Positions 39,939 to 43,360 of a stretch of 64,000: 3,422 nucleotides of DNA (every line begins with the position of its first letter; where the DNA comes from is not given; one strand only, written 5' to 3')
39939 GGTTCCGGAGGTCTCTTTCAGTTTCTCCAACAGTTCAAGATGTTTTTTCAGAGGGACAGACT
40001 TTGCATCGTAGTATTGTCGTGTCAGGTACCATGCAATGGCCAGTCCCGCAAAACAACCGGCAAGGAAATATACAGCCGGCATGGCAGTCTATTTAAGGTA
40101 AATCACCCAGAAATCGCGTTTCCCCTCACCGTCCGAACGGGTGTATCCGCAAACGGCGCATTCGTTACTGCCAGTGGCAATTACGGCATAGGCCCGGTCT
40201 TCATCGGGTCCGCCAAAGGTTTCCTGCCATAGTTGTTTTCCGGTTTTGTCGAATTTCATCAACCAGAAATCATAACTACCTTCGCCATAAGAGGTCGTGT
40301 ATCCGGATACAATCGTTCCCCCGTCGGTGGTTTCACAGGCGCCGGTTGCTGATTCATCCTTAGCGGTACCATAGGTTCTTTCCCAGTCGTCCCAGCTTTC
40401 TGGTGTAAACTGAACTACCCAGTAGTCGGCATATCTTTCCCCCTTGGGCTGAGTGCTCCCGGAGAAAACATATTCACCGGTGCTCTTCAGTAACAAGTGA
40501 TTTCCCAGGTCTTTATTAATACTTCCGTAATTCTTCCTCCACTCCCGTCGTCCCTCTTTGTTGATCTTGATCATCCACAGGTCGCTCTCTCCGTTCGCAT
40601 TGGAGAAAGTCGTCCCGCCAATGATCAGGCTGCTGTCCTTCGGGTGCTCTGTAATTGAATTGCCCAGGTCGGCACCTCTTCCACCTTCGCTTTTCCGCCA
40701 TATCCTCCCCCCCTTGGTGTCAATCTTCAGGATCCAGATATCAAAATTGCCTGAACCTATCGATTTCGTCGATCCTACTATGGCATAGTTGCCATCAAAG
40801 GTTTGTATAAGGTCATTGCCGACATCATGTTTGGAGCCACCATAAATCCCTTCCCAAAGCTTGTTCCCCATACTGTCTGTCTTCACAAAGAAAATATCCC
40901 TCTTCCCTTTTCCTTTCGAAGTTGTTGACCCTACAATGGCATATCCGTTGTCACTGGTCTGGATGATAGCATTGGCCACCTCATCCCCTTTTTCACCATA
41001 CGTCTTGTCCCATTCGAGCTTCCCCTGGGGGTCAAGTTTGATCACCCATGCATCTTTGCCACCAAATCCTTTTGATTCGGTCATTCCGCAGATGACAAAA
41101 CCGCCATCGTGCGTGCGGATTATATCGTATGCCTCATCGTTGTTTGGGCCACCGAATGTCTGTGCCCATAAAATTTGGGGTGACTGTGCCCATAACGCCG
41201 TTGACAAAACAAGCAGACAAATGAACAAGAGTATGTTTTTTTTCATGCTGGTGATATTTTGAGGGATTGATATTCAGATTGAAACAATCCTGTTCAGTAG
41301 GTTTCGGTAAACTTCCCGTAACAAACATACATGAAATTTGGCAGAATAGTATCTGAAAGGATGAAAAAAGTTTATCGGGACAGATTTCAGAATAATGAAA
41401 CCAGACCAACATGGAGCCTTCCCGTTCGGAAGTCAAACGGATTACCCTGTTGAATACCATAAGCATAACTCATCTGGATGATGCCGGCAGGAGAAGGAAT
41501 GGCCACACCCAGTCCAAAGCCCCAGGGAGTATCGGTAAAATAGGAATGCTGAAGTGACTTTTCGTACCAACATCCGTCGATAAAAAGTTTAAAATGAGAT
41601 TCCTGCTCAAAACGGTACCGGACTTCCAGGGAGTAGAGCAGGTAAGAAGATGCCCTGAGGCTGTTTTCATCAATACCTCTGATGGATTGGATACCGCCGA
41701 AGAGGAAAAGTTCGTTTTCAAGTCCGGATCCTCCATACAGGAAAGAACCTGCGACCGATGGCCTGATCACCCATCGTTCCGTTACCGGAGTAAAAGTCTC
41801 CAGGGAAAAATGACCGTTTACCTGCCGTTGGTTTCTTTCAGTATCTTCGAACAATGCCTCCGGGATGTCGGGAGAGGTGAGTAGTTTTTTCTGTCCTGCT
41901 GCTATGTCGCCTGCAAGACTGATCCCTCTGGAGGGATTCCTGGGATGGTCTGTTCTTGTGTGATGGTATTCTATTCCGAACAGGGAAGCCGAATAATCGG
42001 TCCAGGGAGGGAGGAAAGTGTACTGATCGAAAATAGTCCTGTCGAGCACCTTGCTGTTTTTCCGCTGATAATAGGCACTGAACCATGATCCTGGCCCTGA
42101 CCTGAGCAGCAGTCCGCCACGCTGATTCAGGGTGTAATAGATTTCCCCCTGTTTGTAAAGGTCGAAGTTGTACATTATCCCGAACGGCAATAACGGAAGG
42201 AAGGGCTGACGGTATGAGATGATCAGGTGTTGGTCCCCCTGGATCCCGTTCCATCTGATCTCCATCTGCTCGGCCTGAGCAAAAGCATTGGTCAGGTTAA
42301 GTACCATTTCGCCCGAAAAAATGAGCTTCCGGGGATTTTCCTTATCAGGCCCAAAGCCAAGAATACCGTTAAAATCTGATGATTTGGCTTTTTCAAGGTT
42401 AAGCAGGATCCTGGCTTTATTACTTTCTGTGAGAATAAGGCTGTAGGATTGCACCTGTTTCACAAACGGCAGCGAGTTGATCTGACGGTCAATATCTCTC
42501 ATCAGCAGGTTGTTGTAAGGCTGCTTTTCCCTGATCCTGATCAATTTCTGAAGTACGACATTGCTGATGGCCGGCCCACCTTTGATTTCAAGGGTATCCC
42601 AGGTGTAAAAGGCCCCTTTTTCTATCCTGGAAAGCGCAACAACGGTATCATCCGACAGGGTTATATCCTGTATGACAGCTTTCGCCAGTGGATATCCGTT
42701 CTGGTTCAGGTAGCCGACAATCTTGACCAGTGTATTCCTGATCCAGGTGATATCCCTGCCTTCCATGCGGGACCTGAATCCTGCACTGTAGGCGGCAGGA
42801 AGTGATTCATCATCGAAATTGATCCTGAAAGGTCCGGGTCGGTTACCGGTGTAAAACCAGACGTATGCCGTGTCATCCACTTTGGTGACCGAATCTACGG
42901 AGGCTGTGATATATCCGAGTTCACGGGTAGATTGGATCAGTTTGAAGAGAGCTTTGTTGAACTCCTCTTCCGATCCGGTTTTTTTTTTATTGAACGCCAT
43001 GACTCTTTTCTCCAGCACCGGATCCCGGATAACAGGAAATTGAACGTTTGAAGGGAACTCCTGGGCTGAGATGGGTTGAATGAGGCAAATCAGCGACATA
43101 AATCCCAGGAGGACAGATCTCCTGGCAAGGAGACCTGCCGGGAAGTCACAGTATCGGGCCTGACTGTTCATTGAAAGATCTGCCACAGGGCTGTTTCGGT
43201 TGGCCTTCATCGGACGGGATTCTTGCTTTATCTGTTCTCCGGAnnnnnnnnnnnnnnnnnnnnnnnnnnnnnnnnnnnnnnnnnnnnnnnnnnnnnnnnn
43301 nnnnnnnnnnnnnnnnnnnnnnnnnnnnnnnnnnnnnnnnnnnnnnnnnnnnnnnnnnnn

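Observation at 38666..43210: Compact envelope module: Omp85-family barrel + 7-bladed propeller + tiny TM protein + GWxTD lipoprotein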

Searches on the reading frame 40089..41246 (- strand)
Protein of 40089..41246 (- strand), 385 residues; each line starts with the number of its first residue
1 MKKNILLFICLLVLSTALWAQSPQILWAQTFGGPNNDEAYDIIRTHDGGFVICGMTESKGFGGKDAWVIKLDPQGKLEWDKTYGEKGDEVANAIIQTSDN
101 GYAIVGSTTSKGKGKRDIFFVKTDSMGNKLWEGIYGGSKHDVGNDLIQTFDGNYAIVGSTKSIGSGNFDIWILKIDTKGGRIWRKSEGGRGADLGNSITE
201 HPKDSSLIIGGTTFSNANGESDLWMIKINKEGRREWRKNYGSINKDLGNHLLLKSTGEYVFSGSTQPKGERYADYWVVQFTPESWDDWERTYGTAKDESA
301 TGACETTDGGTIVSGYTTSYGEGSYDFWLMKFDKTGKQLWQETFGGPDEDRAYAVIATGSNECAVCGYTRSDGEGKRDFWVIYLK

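Call 3: search_protein_families(library=pfam, proteins=[window:40089-41246:-], max_evalue=0.01)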
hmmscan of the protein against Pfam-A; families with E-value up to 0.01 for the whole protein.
window:40089-41246:- (385 aa): 0 families

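Call 4: search_protein_families(library=ncbifam, proteins=[window:40089-41246:-], max_evalue=0.01)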
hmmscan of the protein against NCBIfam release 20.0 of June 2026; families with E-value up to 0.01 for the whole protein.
window:40089-41246:- (385 aa): 1 family
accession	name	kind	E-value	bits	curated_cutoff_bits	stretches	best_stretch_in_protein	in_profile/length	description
NF047494.1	Lepto_SBBP_lipo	equivalog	1.5e-15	56.8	400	2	166-339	101-294/466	SBBP repeat beta-propeller lipoprotein, LipL53 family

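Call 9: search_solved_structures(query=window:40089-41246:-, max_evalue=1)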
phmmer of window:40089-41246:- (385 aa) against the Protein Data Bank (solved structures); distinct sequences matched with E-value up to 1: 4.
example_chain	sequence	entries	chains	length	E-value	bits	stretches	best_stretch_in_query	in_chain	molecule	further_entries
7fh6_A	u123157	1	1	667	3.4e-22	82.2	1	28-381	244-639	CylK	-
7fh7_A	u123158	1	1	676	4.5e-22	81.8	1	28-382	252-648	CylK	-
7fh8_A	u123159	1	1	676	4.5e-22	81.8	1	28-382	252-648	CylK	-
7ron_A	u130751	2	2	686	6.9e-22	81.2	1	28-381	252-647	CylK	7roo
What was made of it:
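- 40089..41246 (-): 385-aa secreted seven-bladed beta-propeller (delta-60/SBBP/CylK-propeller type), inserted in this lineage only. CylK propeller match at 3.4e-22 (call 9).
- Closest known: CylK C-terminal beta-propeller / delta-60. Same: Sequence match to CylK chains at 3.4e-22 over residues 28-381 (call 9).
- Checked: It matches the CylK beta-propeller domain at 3.4e-22 (call 9).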

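Call 62: find_homologous_proteins(query=window:40089-41246:-, max_evalue=0.00001)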
Query window:40089-41246:- (385 aa): 1763 proteins with E <= 0.00001 among 4032 candidates; the best 120 are listed.
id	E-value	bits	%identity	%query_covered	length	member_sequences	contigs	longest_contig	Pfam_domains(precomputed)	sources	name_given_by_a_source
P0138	1.1e-263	892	100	100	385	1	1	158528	-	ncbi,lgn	-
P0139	2.9e-206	703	77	100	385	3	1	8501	-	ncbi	ncbi:MAG: hypothetical protein R6V49_01760 [Bacteroidales bacterium]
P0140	2.3e-202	691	76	100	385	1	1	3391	-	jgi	jgi:predicted secreted protein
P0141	1.7e-195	668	73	100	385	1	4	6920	PF25857.1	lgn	-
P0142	3.9e-195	667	73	100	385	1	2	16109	-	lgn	-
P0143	1.1e-189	649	73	95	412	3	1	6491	PF24681.2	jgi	jgi:predicted secreted protein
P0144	4.4e-188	643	70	100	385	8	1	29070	PF24681.2,PF13415.13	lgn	-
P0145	3.9e-184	630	72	95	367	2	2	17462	-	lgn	-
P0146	2.3e-183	628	69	97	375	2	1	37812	-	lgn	-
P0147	4.7e-179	614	67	100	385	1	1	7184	-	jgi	jgi:hypothetical protein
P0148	2.4e-176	605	68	100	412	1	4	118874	-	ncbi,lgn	-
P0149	1.0e-174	599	66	100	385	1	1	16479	-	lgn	-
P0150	1.8e-157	543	61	100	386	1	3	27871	-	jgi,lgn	jgi:predicted secreted protein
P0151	7.2e-157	541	60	100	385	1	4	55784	PF13360.14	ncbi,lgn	-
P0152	1.5e-155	536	59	100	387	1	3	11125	-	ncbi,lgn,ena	-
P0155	6.2e-130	452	37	99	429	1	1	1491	PF26094.1,PF17164.11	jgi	jgi:uncharacterized delta-60 repeat protein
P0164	3.1e-115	404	33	99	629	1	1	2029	PF17164.11,PF13860.13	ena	-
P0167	2.6e-113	397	35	92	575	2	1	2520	PF13573.13,PF17164.11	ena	-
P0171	1.4e-109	385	39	85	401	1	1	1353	PF17164.11,PF18120.8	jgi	jgi:hypothetical protein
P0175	5.8e-108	380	37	85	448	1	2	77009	PF17164.11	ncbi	-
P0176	5.8e-107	376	35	94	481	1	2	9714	PF17164.11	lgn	-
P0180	4.2e-102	360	40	98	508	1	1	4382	PF26094.1,PF17164.11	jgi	-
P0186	2.6e-98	348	36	99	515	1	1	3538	PF17164.11,PF18962.8,PF13860.13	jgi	-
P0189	6.1e-97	343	36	95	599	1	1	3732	PF17164.11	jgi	jgi:hypothetical protein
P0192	1.3e-96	342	32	93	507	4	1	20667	PF17164.11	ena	-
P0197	1.8e-95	338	37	98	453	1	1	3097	PF17164.11,PF18120.8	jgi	jgi:hypothetical protein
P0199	1.1e-94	336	36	99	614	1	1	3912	PF17164.11,PF18962.8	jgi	-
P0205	3.0e-93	331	39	93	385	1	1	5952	PF26094.1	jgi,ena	-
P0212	1.6e-92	329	37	99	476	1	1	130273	PF26094.1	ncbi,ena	-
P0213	2.4e-92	328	44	94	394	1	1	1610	PF26094.1,PF17164.11,PF18120.8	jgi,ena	-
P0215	2.9e-92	328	36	92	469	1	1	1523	PF26094.1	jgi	jgi:hypothetical protein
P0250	3.0e-87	311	35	99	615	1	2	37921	PF17164.11,PF18962.8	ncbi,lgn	-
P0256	1.5e-86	309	37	100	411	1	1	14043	PF26094.1,PF17164.11,PF09238.17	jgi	jgi:uncharacterized delta-60 repeat protein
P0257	2.0e-86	309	35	99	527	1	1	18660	PF26094.1,PF18962.8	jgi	-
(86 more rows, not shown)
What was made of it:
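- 40089..41246 (-): There are 16 orthologue clusters at 59-77% identity; the next hits drop to 44% identity or less and have other architectures (call 62).
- Closest known: CylK C-terminal beta-propeller / delta-60. Same: Homologues carry PF17164 and PF26094 (call 62).
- The wider family is generic and occurs in many phyla and in archaea (call 62). The propeller is 59-77% identical among relatives (call 62).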

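Call 63: find_encoding_contigs(protein=P0152, flank=6000, max_places=2)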
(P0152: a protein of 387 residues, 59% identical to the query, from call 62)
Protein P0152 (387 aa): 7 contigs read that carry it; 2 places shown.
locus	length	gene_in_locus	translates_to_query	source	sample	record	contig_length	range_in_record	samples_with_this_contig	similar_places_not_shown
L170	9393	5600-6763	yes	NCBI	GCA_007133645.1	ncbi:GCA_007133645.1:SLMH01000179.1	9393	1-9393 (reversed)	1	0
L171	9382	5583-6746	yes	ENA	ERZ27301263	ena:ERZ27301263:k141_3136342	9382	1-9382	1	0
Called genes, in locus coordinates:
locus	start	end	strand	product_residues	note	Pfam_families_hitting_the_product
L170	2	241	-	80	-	?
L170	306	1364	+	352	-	-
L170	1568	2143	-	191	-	-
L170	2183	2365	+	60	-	-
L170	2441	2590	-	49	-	-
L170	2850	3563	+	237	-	PF03167:UDG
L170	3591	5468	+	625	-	PF01103:Omp85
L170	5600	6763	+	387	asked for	-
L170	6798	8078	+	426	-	PF20094:GWxTD_dom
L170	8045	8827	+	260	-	PF08032:SpoU_sub_bind, PF00588:SpoU_methylase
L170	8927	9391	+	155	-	?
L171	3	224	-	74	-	?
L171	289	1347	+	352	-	-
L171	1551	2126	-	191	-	-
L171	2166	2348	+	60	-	-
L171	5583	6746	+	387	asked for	-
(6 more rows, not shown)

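Call 64: find_encoding_contigs(protein=P0144, flank=6000, max_places=1)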
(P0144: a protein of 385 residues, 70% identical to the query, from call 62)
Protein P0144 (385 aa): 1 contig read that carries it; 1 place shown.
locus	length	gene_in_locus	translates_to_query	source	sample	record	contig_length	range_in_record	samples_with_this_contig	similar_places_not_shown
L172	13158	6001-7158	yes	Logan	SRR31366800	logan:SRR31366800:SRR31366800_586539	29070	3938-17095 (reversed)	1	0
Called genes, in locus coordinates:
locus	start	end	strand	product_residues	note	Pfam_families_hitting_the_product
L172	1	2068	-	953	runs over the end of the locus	PF15902:Sortilin-Vps10 (faint), PF18962:Por_Secre_tail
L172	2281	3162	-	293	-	-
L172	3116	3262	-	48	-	-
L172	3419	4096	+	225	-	PF03167:UDG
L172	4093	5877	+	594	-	PF01103:Omp85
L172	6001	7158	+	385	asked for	PF13415:Beta-prop_FBX42 (faint), PF24681:Kelch_KLHDC2_KLHL20_DRC7 (weak)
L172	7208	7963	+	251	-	PF08032:SpoU_sub_bind, PF00588:SpoU_methylase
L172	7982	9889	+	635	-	PF13231:PMT_2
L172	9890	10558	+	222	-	PF07661:MORN_2 (faint)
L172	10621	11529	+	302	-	PF03796:DnaB_C, PF13245:AAA_19 (weak)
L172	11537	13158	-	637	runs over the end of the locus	PF20695:UbiD_N, PF01977:UbiD, PF20696:UbiD_C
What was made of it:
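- L172 lacks GWxTD (call 64). L172 keeps the Omp85 and propeller but has no GWxTD at the locus (call 64). GWxTD is missing in L172 while the propeller remains (call 64).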

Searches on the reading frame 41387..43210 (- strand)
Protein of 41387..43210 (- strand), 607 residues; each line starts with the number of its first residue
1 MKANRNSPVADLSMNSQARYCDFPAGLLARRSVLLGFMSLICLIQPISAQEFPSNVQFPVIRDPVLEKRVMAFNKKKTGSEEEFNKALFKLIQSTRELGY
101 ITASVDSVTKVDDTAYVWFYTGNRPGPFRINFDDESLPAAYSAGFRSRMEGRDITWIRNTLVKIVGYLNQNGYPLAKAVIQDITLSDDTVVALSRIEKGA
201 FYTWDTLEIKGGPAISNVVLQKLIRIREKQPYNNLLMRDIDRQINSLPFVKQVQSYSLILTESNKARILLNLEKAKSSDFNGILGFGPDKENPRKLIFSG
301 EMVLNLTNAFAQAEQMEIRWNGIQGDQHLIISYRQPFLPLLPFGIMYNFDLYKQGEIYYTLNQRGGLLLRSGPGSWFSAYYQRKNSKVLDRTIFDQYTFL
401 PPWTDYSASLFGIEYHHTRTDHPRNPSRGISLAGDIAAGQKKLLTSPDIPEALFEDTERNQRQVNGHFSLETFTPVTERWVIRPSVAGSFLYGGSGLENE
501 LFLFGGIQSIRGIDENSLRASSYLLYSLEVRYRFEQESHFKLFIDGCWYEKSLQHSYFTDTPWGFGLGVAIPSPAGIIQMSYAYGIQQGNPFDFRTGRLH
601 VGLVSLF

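Call 3: search_protein_families(library=pfam, proteins=[window:41387-43210:-], max_evalue=0.01)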
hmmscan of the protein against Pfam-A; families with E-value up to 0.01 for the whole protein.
window:41387-43210:- (607 aa): 2 families
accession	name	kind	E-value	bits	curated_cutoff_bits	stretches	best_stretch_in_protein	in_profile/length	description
PF01103.29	Omp85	-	6.7e-10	39.4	24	1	405-590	111-310/325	Omp85 superfamily domain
PF07244.20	POTRA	-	0.00018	22.6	21.3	0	63-112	16-64/79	Surface antigen variable number repeat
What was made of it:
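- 41387..43210 (-): 607-aa Omp85-family protein: TamA-sized, with an SPI-type signal (…ISAQ/EF) and no lipobox. PF01103 at 6.7e-10 and POTRA at 22.6 bits (call 3).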

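Call 4: search_protein_families(library=ncbifam, proteins=[window:41387-43210:-], max_evalue=0.01)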
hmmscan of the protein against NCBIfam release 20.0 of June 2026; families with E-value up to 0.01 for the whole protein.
window:41387-43210:- (607 aa): 3 families
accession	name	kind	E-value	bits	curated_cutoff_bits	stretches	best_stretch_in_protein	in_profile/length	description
TIGR03303.1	OM_YaeT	equivalog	1.1e-13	50.5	297.15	1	157-421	276-511/741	outer membrane protein assembly factor BamA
NF047950.2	ATportTamA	equivalog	9.9e-06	24.4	625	1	508-594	466-559/569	autotransporter assembly complex protein TamA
NF047779.1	Omp85_fam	subfamily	0.00011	21.8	200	1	502-587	317-410/423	Omp85 family outer membrane protein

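Call 10: search_solved_structures(query=window:41387-43210:-, max_evalue=1)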
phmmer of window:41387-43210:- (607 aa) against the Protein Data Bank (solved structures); distinct sequences matched with E-value up to 1: 4.
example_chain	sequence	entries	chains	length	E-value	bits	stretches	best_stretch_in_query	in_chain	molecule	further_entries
8us1_A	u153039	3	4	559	0.049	15.3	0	197-591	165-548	Translocation and assembly module subunit TamA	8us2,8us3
25xa_A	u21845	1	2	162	0.071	14.7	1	479-519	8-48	Dual specificity protein phosphatase family protein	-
1lj2_A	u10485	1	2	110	0.38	12.3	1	215-253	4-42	NONSTRUCTURAL RNA-BINDING PROTEIN 34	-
8ub3_A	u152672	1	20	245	0.87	11.1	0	78-110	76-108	DpHF7 filament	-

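Call 29: find_homologous_proteins(query=window:41387-43210:-, max_evalue=0.00001)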
Query window:41387-43210:- (607 aa): 17 proteins with E <= 0.00001 among 8000 candidates.
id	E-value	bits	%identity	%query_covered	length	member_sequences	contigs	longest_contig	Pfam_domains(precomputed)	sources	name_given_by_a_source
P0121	0.0e+0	1397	100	100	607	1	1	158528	PF01103.30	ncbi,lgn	-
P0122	9.2e-198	677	54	88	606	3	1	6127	PF07244.21,PF03865.20,PF01103.30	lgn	-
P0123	1.0e-192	660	54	89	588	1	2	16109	PF01103.30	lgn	-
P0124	5.9e-191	654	51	95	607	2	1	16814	PF07244.21,PF01103.30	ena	-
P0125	5.2e-190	651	54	88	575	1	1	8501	PF01103.30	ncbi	ncbi:MAG: BamA/TamA family outer membrane protein [Bacteroidales bacterium]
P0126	4.3e-187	641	52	90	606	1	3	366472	PF07244.21,PF01103.30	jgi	jgi:outer membrane protein assembly factor BamA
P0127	3.8e-183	628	49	94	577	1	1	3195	PF01103.30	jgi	jgi:outer membrane protein assembly factor BamA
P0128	3.7e-181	622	48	95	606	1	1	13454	PF03865.20,PF01103.30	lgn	-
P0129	2.0e-175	603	48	95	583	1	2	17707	PF01103.30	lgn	-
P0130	2.3e-167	576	49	88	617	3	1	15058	PF01103.30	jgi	jgi:outer membrane protein assembly factor BamA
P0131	1.6e-163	563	47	92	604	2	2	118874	PF01103.30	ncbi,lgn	-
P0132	2.6e-160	553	48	89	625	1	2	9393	PF01103.30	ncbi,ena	-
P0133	2.6e-156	540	44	94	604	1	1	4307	PF01103.30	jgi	jgi:outer membrane protein assembly factor BamA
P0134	4.3e-154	532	48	84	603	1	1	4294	PF01103.30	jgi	jgi:outer membrane protein assembly factor BamA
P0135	5.2e-119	417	55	56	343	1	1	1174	PF01103.30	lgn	-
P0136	2.1e-51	193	28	95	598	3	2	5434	PF01103.30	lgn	-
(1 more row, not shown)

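Call 44: find_related_loci(query=A3, collection=metagenome_contigs, flank=8000)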
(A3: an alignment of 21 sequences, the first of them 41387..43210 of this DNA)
Query A3 (607 aa) in metagenome_contigs; peptide patterns used: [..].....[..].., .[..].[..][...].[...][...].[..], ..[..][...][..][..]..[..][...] (x = any residue, [..] = any of these).
600 stretches matched a pattern (row limit reached: there are more); 565 encode a relative of the query (tblastn E <= 1e-3); the best 80 are kept; 80 distinct loci.
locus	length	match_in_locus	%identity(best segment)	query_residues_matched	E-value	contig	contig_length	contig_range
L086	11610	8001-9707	30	41-607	3e-90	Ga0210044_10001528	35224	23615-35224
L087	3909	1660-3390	32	27-607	3e-89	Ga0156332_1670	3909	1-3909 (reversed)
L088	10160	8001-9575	32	86-607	5e-88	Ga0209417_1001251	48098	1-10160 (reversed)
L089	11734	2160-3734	32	86-607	5e-88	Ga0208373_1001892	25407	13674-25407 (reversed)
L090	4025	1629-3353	31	41-607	6e-88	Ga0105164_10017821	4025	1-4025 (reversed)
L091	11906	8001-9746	30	25-607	8e-87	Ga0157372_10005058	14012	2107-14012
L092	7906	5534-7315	31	23-607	4e-85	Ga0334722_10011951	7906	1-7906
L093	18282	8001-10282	32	35-607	3e-84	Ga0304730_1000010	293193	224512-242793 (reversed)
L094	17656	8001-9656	31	65-607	3e-84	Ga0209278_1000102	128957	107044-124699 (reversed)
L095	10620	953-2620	31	54-607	2e-82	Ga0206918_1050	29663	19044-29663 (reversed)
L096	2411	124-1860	30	27-607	1e-85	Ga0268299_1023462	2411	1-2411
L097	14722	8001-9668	31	54-607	2e-82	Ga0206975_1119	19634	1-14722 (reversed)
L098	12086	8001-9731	30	30-607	2e-81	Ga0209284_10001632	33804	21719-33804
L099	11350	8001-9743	29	28-607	2e-81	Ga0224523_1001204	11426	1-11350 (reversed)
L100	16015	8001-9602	31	77-607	2e-81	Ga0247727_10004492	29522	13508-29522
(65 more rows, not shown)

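Call 60: search_solved_structures(query=A3, max_evalue=0.01)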
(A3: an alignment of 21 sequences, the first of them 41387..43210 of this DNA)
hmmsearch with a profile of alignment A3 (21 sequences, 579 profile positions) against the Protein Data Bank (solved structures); distinct sequences matched with E-value up to 0.01: 54.
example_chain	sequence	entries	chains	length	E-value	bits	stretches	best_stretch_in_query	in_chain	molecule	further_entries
9n2d_A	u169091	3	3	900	1.7e-18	69.9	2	129-223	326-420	Bam A | Surface antigen (D15)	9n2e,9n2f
9hjm_A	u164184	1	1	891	8.7e-18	67.6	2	118-212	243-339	Putative outer membrane protein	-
9cmw_A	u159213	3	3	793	2.9e-17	65.9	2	50-218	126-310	Outer membrane protein assembly factor BamA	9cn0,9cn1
4k3b_A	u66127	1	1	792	6e-17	64.9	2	45-218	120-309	Outer membrane protein assembly factor BamA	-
9pxj_A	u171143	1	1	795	3.6e-14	55.7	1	52-334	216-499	BamA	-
9pxg_A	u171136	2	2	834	4.1e-14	55.5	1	53-334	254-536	Outer membrane protein assembly factor BamA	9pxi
9hj3_A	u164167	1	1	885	1.6e-11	47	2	136-220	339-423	Outer membrane protein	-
9hiv_A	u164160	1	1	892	1.7e-11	46.8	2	136-220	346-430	Outer membrane protein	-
5ljo_A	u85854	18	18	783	1e-10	44.3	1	122-220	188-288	Outer membrane protein assembly factor BamA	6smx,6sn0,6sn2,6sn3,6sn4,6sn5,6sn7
8sqa_A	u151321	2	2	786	1e-10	44.2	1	122-220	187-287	Outer membrane protein assembly factor BamA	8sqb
8spr_A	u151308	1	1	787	1e-10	44.2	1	122-220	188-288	Outer membrane protein assembly factor BamA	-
7nri_A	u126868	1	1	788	1.1e-10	44.2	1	122-220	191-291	Outer membrane protein assembly factor BamA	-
5ayw_A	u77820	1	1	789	1.1e-10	44.2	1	122-220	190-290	Outer membrane protein assembly factor BamA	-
28jr_A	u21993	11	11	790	1.1e-10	44.2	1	122-220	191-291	Outer membrane protein assembly factor BamA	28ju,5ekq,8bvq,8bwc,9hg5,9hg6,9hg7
28jl_A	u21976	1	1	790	1.1e-10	44.2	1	122-220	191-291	Outer membrane protein assembly factor BamA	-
8us1_A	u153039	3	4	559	8.4e-09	38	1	54-222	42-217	Translocation and assembly module subunit TamA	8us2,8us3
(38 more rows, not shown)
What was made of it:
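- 41387..43210 (-): The family profile hits BamA at 1.7e-18 and TamA at 8e-9 (call 60).
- On Omp85 (BamA/TamA) superfamily: The family profile matches the barrel and POTRA regions of BamA and TamA chains (call 60). Profile positions 50-334 align to the BamA POTRA regions at 1e-17 to 1e-14 (call 60).
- Closest known: BAM complex. Same: The family profile hits F. johnsoniae BamA (9n2d) best, at 1.7e-18 (call 60).
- Closest known: TAM. Same: Weak direct PDB hit to TamA (8us1; calls 10, 60).
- Checked: A profile of the family hits BamA at 1.7e-18 and TamA at 8e-9 in the PDB (call 60).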
